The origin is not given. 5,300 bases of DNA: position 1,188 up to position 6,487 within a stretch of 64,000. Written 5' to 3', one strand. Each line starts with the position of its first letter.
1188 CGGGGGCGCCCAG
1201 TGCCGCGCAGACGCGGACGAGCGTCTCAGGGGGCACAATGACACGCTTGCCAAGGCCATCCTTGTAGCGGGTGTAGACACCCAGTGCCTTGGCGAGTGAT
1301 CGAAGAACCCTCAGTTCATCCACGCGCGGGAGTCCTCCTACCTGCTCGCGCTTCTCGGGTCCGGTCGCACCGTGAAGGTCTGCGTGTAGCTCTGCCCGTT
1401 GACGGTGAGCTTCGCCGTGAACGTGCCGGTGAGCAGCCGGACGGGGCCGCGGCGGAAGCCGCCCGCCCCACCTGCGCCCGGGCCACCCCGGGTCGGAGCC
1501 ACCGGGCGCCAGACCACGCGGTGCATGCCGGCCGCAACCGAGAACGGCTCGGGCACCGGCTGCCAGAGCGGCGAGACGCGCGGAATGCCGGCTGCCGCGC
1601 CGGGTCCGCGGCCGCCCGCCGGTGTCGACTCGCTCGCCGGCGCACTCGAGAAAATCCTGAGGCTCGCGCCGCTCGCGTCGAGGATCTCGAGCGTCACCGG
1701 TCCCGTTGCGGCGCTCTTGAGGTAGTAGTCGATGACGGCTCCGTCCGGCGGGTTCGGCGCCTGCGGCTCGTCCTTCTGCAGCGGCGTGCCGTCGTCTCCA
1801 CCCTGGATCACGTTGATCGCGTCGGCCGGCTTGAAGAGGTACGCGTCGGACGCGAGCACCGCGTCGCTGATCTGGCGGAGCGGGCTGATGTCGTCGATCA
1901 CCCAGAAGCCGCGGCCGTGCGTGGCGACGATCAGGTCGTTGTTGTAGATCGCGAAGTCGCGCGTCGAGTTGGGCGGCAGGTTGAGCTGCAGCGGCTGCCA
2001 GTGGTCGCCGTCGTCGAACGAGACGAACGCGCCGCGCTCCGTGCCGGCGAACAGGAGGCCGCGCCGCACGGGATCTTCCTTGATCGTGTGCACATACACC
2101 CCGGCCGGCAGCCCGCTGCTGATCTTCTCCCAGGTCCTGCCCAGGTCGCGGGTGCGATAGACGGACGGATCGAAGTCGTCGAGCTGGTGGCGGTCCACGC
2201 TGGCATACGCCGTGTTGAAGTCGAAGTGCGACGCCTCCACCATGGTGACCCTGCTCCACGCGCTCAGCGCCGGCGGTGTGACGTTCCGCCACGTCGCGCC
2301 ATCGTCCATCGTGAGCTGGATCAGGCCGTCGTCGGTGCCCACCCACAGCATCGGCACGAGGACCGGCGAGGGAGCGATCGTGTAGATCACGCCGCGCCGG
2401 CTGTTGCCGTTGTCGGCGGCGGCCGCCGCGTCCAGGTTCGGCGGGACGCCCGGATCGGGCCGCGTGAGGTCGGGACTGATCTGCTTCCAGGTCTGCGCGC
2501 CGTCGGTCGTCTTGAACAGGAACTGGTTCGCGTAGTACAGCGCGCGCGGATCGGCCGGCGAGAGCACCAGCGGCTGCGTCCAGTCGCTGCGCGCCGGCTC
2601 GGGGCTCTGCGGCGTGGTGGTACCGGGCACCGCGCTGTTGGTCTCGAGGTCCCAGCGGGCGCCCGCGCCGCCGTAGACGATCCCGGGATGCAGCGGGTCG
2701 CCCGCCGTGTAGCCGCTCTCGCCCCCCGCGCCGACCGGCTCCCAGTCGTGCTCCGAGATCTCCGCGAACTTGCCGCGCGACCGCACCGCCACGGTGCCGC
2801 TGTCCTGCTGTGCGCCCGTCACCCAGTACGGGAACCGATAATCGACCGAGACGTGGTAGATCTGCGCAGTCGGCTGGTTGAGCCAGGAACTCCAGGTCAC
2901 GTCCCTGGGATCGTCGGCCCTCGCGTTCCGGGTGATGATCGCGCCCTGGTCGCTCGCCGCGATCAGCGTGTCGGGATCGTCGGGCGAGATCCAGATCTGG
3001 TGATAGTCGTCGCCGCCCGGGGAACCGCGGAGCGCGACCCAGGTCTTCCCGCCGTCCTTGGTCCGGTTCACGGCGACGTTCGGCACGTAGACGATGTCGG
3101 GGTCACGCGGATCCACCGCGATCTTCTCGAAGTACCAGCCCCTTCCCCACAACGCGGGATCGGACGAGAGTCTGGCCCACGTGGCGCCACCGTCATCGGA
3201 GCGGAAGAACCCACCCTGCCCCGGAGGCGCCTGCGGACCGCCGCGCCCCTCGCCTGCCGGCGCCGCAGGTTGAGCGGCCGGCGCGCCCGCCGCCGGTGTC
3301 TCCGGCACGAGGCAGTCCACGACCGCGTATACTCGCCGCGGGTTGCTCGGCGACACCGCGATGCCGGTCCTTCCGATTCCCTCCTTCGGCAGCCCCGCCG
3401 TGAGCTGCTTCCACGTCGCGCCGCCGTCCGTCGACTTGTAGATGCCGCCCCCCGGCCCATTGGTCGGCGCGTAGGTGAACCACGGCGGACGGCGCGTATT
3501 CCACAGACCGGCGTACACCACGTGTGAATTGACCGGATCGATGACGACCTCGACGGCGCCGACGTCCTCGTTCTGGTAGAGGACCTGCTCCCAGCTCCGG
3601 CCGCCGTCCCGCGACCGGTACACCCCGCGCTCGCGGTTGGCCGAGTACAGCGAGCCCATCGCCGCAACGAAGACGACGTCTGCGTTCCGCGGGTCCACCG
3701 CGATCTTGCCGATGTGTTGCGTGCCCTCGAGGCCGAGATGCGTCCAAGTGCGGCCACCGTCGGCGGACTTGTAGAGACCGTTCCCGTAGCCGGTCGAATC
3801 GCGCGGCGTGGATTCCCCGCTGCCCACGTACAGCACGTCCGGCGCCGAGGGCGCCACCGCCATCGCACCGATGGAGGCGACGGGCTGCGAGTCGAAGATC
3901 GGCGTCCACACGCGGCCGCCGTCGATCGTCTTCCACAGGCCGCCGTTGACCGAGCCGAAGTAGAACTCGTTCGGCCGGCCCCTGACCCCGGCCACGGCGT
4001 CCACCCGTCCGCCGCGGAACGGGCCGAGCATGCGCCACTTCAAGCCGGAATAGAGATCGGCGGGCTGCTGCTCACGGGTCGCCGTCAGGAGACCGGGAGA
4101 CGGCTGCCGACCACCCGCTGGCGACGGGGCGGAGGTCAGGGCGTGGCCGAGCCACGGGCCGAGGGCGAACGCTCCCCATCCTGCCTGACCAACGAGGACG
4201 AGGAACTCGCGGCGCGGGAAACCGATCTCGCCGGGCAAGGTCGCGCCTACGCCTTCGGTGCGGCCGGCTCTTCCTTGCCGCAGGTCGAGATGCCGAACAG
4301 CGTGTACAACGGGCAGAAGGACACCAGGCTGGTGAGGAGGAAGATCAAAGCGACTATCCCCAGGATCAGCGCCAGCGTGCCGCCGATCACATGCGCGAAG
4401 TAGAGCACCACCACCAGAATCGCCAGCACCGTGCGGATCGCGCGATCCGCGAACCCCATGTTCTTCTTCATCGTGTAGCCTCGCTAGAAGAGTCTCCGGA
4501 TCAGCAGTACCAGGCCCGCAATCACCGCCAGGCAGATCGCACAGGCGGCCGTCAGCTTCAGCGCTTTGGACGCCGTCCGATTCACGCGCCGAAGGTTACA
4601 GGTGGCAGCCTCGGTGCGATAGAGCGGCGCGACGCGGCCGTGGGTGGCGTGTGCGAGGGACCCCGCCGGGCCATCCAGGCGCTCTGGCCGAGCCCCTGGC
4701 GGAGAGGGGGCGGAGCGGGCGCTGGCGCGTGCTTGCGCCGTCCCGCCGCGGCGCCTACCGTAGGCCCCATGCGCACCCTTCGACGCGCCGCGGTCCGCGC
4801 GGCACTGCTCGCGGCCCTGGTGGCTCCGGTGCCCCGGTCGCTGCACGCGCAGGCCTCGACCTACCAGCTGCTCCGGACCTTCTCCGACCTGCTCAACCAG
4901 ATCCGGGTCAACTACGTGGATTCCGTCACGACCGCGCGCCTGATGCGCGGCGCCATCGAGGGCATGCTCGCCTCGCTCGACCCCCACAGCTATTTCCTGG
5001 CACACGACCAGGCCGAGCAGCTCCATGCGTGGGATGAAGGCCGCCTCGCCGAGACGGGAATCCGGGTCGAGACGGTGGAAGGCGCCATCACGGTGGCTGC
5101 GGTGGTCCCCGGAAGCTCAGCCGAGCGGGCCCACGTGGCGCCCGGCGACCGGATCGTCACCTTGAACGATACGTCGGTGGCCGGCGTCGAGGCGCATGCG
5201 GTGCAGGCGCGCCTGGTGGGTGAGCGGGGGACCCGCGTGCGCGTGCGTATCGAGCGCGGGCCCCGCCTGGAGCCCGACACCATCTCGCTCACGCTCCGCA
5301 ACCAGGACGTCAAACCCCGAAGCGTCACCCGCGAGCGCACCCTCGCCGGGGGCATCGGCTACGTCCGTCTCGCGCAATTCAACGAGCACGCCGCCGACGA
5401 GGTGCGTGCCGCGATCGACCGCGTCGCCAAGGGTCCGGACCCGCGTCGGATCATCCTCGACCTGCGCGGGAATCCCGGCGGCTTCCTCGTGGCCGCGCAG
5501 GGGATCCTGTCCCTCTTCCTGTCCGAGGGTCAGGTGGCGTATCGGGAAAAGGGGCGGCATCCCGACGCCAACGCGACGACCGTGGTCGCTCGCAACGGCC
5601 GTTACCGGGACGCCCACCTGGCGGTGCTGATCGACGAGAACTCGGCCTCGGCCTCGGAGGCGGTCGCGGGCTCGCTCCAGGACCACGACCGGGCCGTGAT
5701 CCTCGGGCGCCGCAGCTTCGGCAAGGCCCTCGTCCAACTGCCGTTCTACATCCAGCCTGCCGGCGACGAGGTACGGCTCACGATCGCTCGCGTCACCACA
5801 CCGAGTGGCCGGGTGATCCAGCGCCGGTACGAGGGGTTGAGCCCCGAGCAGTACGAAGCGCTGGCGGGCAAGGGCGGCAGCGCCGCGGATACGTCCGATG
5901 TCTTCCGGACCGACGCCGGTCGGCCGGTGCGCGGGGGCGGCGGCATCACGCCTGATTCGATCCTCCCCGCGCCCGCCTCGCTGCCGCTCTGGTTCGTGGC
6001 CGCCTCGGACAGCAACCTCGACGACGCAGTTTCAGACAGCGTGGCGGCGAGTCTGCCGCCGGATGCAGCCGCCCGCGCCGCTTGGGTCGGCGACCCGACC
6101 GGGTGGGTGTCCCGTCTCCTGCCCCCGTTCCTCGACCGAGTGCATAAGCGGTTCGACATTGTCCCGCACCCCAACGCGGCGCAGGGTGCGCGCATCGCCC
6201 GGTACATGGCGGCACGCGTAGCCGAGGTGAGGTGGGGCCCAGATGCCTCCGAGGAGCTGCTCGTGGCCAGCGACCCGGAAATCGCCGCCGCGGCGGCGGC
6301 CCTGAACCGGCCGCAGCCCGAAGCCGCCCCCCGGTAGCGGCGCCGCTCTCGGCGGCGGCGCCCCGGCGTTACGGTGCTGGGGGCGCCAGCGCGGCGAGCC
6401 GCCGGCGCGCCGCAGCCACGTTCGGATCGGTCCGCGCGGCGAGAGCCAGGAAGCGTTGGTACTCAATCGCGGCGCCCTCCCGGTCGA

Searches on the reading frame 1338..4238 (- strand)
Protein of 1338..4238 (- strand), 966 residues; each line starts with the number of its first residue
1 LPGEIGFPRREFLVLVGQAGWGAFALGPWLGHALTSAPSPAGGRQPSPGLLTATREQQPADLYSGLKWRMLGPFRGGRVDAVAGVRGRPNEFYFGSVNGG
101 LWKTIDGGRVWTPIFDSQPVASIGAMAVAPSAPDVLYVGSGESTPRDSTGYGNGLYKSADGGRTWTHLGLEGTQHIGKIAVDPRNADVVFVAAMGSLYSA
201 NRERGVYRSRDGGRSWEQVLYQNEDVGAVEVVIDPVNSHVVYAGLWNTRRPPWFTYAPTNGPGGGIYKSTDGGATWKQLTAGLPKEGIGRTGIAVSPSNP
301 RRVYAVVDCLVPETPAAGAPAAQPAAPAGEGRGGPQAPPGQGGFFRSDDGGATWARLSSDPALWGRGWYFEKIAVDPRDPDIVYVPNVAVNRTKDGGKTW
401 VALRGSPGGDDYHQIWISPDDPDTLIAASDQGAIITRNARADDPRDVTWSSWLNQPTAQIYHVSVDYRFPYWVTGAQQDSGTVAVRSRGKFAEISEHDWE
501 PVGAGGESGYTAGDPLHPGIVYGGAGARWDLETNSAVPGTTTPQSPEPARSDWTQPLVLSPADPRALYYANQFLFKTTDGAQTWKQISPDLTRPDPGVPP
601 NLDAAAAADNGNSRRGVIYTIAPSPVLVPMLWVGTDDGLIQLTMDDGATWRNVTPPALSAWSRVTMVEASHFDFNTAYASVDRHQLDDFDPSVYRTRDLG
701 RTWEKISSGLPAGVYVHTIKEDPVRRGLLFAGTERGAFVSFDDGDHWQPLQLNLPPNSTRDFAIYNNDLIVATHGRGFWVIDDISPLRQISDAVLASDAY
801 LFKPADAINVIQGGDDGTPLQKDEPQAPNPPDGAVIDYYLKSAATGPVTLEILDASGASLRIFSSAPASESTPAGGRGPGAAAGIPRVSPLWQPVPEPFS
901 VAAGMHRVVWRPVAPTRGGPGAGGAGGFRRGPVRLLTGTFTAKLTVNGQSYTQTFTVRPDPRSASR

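Call 72: search_protein_families(library=pfam, proteins=[window:1338-4238:-], max_evalue=0.00001)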
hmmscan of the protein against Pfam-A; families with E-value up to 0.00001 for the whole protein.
window:1338-4238:- (966 aa): 2 families
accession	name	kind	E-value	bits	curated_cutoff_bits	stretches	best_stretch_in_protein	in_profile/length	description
PF15902.12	Sortilin-Vps10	-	3.2e-24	86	33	0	692-762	2-73/446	Sortilin, neurotensin receptor 3,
PF02012.26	BNR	-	3.8e-11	41.7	27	0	267-277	1-11/12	BNR/Asp-box repeat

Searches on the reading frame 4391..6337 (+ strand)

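Call 73: search_protein_families(library=pfam, proteins=[window:4391-6337:+], max_evalue=0.00001)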
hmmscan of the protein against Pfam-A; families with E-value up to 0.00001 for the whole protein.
window:4391-6337:+ (648 aa): 5 families
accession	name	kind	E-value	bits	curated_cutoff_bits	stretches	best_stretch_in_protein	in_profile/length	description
PF03572.23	Peptidase_S41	-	8.9e-39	133.2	24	1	322-485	2-161/165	Peptidase family S41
PF17820.7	PDZ_6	-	8.4e-09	35.5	27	1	234-289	1-54/54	PDZ domain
PF13180.12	PDZ_2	-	4.3e-07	30.6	27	1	223-292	4-72/80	PDZ domain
PF00595.29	PDZ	-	1.2e-06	29.2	23.2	1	223-287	13-80/81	PDZ domain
PF22694.1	CtpB_N-like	-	4.1e-06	27.6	27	1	152-204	29-82/85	Activating protease CtpB N-terminal domain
